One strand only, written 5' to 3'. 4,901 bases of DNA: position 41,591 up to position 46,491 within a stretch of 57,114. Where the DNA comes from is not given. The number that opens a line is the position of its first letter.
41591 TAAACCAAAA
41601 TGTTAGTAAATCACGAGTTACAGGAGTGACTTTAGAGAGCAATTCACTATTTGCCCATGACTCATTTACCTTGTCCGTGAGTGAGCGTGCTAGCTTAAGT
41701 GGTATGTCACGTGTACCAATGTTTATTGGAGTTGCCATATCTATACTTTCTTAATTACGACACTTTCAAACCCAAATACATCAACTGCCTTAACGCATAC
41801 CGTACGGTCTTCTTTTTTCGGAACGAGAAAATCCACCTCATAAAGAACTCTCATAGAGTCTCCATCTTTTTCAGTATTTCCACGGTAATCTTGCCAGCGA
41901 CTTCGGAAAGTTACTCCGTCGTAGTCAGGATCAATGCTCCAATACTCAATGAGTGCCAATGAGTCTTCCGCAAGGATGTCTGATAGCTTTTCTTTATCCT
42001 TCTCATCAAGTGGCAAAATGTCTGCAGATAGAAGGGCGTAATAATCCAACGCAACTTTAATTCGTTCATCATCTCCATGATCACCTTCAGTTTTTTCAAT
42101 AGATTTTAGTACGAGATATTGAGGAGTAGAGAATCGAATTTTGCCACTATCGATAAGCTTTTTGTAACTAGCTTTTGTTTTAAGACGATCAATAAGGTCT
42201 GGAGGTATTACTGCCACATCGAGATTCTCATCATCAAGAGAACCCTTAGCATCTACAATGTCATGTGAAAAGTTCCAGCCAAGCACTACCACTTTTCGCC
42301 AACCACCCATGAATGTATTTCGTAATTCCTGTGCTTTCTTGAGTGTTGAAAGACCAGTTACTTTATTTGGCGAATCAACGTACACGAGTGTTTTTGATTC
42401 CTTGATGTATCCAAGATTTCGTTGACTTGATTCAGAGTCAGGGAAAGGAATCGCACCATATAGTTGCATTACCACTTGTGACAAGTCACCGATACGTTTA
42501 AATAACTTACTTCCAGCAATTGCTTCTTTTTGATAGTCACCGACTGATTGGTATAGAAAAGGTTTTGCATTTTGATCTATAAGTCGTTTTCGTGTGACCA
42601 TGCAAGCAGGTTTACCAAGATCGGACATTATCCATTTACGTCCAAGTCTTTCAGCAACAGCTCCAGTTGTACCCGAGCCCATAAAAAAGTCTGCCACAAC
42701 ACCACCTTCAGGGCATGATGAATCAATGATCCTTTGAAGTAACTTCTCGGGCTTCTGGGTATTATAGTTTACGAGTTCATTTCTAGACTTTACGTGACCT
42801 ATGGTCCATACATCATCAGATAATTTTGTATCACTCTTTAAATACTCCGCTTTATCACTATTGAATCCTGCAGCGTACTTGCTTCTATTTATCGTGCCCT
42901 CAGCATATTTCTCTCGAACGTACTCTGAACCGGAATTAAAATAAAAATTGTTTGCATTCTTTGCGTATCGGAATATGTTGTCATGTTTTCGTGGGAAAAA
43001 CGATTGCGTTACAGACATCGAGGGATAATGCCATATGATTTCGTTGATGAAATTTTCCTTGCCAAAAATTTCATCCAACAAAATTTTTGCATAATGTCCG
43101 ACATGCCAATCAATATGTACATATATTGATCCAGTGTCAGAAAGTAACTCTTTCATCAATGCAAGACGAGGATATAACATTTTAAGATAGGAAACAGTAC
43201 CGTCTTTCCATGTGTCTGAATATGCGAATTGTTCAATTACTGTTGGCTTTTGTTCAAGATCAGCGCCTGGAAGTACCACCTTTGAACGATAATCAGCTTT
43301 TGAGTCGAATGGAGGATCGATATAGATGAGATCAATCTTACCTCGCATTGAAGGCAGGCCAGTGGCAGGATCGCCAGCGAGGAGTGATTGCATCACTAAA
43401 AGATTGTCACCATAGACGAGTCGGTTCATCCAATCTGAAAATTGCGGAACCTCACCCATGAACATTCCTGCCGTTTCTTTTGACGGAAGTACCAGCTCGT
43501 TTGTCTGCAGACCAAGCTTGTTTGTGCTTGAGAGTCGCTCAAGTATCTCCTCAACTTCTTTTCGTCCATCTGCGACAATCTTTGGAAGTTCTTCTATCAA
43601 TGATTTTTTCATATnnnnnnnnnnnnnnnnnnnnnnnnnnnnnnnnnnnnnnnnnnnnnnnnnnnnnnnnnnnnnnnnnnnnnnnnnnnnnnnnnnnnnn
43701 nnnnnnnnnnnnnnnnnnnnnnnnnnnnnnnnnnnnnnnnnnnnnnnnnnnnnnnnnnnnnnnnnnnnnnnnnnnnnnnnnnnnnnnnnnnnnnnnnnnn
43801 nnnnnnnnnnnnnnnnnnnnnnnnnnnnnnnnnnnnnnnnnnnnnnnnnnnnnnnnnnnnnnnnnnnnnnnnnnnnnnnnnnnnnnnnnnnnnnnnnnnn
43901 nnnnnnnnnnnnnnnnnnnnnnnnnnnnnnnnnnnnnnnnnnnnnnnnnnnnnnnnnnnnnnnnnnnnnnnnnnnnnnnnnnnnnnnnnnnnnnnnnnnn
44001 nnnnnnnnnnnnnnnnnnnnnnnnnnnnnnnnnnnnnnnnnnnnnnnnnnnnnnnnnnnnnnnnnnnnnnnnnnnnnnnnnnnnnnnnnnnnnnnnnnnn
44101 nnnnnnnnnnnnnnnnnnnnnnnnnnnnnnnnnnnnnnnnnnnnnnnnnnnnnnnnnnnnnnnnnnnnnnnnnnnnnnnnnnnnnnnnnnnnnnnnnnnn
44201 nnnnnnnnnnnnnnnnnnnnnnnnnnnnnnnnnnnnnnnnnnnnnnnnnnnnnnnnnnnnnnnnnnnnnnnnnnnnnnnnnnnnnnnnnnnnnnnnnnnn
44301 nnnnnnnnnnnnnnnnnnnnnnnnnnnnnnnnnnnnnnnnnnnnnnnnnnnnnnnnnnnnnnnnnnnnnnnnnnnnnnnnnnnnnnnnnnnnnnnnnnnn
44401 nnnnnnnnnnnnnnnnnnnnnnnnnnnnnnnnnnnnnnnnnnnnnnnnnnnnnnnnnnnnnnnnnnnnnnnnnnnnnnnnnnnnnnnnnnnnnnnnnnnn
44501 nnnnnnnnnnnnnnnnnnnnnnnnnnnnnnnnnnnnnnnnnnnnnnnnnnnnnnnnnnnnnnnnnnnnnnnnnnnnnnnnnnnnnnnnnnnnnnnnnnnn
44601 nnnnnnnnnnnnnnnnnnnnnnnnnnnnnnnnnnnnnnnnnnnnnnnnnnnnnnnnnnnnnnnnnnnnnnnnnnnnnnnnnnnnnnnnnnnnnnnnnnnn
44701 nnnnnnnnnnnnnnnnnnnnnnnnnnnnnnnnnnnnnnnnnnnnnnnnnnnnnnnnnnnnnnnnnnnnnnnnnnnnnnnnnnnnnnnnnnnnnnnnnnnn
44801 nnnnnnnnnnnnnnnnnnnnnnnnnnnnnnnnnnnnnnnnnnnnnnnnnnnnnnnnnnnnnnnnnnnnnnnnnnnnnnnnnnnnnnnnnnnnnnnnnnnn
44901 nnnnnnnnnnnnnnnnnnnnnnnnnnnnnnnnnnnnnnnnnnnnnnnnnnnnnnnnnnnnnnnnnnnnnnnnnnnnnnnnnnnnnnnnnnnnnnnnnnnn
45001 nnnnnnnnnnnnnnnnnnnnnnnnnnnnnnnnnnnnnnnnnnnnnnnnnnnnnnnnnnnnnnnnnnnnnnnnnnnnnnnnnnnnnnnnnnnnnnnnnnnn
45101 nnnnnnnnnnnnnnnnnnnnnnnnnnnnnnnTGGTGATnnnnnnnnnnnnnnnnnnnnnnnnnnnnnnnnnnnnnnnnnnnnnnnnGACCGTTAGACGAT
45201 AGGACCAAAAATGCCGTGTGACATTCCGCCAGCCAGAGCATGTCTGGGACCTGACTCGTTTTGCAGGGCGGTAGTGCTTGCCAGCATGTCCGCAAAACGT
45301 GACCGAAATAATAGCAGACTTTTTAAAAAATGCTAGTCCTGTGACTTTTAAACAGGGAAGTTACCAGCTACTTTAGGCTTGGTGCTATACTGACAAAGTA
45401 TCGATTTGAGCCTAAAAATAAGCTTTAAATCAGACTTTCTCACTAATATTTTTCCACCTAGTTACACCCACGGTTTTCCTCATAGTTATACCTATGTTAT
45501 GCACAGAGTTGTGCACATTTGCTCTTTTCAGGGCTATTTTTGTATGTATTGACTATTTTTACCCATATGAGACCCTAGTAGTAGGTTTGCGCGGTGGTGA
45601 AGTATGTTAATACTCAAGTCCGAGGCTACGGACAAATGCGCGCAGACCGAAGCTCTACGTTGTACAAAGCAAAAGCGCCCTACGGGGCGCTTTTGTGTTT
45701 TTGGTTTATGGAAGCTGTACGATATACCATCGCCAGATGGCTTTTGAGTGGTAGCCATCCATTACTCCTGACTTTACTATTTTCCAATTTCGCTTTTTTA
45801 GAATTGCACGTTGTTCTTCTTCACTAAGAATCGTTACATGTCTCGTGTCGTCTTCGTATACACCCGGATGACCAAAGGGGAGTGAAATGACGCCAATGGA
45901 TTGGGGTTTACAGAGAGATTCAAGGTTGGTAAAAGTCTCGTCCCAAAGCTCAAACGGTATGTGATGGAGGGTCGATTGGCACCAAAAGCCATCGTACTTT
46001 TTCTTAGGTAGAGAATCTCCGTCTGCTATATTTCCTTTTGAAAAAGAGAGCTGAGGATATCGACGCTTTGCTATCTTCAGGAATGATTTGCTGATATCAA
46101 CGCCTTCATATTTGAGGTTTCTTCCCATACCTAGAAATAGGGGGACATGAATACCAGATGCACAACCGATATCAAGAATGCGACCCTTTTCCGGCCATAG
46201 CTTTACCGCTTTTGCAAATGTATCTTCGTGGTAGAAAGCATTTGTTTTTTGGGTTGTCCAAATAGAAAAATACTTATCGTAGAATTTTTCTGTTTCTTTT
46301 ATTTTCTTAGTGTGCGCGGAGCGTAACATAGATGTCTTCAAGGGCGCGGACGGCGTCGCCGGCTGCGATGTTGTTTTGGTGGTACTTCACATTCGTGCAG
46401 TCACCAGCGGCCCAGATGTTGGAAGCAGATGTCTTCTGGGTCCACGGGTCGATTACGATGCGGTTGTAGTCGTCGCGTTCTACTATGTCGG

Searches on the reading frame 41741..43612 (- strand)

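Call 74: search_protein_families(library=pfam, proteins=[window:41741-43612:-], max_evalue=0.001)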
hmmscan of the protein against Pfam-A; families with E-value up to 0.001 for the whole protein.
window:41741-43612:- (623 aa): 1 family
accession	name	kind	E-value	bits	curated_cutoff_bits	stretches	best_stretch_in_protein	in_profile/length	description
PF01555.25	N6_N4_Mtase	-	4.7e-45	154.7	26.7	1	93-337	1-216/221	DNA methylase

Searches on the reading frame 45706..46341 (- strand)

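Call 74: search_protein_families(library=pfam, proteins=[window:45706-46341:-], max_evalue=0.001)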
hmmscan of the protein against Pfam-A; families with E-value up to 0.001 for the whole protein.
window:45706-46341:- (211 aa): 5 families
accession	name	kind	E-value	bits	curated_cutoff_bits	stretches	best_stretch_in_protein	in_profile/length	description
PF13649.12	Methyltransf_25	-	8.6e-13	49.2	27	1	55-146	1-95/97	Methyltransferase domain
PF08241.18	Methyltransf_11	-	2e-10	41.6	21.2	1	56-149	1-92/95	Methyltransferase domain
PF08242.18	Methyltransf_12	-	7.6e-10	39.8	30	1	56-147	1-95/98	Methyltransferase domain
PF13489.12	Methyltransf_23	-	8.6e-10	39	27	1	49-190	20-163/164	Methyltransferase domain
PF13847.12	Methyltransf_31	-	2.1e-09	37.7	27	1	53-155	5-112/145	Methyltransferase domain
